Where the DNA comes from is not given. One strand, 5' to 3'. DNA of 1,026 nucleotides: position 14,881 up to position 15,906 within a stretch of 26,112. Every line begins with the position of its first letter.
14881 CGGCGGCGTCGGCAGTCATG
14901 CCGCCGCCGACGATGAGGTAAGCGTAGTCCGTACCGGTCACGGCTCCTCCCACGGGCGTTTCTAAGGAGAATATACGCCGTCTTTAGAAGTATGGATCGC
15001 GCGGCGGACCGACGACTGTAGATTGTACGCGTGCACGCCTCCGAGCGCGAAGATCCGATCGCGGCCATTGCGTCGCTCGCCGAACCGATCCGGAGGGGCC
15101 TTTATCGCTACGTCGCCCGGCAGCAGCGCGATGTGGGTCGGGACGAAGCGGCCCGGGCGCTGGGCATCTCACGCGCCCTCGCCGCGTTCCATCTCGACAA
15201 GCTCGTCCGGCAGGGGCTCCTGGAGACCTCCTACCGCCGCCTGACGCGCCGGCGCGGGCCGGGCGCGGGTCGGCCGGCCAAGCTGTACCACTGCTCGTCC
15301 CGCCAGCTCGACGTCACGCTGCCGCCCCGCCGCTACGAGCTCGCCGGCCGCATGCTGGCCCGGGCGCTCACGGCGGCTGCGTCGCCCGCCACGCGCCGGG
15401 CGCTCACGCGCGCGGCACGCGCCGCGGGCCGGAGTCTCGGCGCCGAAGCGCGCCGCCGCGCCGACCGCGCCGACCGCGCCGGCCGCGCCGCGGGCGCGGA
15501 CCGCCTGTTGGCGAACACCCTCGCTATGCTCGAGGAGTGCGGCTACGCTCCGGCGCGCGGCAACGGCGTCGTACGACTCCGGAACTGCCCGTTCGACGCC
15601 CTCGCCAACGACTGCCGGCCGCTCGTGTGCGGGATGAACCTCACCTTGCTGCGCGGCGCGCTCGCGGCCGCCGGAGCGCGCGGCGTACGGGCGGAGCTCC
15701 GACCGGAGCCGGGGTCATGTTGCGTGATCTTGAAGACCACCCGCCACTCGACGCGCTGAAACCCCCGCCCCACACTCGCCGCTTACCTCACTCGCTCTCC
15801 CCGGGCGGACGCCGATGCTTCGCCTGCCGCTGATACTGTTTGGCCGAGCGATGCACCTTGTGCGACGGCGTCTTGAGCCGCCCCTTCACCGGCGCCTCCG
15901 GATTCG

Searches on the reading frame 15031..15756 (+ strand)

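Call 4: search_protein_families(library=pfam, proteins=[window:15031-15756:+], max_evalue=1)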
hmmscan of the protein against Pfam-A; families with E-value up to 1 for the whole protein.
window:15031-15756:+ (242 aa): 5 families
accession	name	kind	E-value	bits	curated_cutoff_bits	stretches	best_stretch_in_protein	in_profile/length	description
PF12840.13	HTH_20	-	8e-06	26.2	27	1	16-66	1-50/51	Helix-turn-helix domain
PF09339.16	HTH_IclR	-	0.0099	16.1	22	1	26-66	10-50/52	IclR helix-turn-helix domain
PF01022.26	HTH_5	-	0.015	15.6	22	1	39-65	20-46/47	Bacterial regulatory protein, arsR family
PF13412.12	HTH_24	-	0.017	15.1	21.9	1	39-65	22-48/48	Winged helix-turn-helix DNA-binding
PF11387.14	DUF2795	-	0.58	10.5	25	1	109-133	6-30/54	Protein of unknown function (DUF2795)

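Call 5: search_protein_families(library=ncbifam, proteins=[window:15031-15756:+], max_evalue=1)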
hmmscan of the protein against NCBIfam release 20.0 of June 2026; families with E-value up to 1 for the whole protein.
window:15031-15756:+ (242 aa): 3 families
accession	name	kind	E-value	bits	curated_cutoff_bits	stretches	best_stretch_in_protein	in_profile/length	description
NF033788.1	HTH_metalloreg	subfamily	0.00043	20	55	1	13-66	5-57/77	metalloregulator ArsR/SmtB family transcription factor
NF041413.1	ArsR_Rv2640c_fam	equivalog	0.034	14.5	155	1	14-69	37-93/118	Rv2640c family ArsR-like transcriptional regulator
NF040939.2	trans_reg_lrs14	equivalog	0.073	13.1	90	1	29-89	31-86/103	Lrs14 family HTH-type transcriptional regulator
